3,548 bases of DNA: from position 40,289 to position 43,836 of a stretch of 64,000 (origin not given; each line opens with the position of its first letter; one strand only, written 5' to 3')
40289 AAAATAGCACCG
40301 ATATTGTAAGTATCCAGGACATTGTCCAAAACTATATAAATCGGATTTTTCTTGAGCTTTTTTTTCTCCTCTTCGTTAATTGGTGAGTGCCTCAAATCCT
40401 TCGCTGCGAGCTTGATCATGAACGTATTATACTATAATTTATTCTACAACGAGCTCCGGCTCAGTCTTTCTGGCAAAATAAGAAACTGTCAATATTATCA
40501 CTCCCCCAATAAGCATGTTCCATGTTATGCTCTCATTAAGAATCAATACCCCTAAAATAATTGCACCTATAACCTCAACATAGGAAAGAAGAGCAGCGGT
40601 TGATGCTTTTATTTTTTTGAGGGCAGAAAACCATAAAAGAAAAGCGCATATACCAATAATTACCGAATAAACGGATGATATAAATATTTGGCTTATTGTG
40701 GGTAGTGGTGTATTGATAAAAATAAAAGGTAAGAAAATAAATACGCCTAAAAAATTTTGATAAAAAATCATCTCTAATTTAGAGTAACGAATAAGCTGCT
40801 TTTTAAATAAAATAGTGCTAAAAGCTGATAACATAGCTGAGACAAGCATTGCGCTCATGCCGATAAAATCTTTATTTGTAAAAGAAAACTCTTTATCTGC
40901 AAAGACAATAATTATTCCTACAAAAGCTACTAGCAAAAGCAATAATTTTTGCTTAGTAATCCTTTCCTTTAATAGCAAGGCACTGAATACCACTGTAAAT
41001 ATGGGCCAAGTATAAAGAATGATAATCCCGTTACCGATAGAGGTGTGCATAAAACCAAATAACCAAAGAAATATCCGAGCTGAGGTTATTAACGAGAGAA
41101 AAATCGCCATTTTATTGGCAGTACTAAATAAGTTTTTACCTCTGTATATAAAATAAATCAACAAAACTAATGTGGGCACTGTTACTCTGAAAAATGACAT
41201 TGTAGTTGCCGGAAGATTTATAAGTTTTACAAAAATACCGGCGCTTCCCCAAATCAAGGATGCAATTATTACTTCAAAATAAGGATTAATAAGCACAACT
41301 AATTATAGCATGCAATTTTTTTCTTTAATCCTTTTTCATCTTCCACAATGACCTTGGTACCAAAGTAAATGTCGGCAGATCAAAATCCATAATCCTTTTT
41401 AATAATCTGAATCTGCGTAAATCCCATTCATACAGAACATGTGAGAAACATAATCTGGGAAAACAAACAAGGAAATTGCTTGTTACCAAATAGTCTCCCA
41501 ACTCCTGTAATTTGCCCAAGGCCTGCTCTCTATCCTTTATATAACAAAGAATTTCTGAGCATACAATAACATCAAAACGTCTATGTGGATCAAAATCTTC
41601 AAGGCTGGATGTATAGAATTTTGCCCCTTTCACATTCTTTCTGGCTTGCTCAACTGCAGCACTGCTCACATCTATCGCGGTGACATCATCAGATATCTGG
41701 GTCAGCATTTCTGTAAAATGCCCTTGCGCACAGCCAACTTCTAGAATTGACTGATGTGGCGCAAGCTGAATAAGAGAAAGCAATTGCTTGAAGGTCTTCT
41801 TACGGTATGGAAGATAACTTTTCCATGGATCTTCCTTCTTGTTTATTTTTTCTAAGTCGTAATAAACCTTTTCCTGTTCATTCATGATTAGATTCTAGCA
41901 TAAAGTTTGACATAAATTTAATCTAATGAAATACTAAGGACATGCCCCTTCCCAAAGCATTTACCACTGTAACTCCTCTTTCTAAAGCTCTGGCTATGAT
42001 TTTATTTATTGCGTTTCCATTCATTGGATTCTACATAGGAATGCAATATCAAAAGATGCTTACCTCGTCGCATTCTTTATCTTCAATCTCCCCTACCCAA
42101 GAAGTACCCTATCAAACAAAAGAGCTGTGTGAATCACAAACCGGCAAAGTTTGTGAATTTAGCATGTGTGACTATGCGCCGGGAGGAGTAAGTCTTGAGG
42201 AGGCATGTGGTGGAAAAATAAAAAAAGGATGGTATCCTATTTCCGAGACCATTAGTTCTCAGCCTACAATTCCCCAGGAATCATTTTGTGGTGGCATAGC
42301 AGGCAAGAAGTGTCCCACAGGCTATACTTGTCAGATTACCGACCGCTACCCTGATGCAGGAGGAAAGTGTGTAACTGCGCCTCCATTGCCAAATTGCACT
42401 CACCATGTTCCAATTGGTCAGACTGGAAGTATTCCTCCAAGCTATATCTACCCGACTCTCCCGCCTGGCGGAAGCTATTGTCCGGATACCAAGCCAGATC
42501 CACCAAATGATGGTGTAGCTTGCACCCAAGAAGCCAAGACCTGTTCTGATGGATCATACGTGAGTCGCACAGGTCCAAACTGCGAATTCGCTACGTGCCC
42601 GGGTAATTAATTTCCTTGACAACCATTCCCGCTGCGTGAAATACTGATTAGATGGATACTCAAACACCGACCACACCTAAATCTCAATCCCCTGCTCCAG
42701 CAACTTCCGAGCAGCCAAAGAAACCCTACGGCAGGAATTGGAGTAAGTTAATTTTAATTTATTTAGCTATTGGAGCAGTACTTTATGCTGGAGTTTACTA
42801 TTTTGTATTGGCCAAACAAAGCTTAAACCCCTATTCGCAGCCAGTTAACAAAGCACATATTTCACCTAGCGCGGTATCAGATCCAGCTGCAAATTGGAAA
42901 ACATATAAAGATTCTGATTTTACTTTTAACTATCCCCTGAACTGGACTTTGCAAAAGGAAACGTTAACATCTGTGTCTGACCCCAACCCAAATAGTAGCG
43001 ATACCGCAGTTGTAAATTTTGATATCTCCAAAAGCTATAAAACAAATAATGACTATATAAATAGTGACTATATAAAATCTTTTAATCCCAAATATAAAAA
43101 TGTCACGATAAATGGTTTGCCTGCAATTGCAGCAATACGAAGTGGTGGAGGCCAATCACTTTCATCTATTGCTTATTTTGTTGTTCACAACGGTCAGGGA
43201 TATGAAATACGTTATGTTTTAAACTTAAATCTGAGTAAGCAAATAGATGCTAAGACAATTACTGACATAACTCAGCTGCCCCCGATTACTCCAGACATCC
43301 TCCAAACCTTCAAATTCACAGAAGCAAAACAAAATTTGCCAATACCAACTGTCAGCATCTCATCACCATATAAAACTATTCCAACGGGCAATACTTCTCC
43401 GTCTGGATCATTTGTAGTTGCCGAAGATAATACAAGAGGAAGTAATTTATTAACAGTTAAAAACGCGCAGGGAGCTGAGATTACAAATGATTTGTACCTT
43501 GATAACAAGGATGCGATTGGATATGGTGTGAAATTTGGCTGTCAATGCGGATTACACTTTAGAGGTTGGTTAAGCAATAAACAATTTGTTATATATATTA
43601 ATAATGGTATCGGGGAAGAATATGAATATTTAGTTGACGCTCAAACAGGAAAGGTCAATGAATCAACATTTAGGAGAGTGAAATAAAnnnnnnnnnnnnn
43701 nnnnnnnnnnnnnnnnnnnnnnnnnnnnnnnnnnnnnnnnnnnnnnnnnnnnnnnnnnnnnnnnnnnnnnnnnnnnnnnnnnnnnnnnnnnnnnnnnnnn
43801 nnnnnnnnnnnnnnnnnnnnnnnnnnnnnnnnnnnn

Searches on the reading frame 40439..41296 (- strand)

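Call 78: search_protein_families(library=pfam, proteins=[window:40439-41296:-], max_evalue=0.0001)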
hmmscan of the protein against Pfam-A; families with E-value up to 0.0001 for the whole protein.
window:40439-41296:- (285 aa): 2 families
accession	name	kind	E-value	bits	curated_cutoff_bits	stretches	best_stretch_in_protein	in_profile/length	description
PF00892.27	EamA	-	1e-37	129.9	28.2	2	145-272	2-130/135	EamA-like transporter family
PF03151.22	TPT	-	2.3e-10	40.8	30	1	27-269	29-284/291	Triose-phosphate Transporter family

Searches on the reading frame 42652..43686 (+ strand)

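Call 78: search_protein_families(library=pfam, proteins=[window:42652-43686:+], max_evalue=0.0001)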
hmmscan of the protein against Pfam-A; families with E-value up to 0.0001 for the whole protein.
window:42652-43686:+ (344 aa): 1 family
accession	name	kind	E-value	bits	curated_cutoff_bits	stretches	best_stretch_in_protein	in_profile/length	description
PF18933.6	PsbP_2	-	2e-05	25.1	27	1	66-188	26-163/184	PsbP-like protein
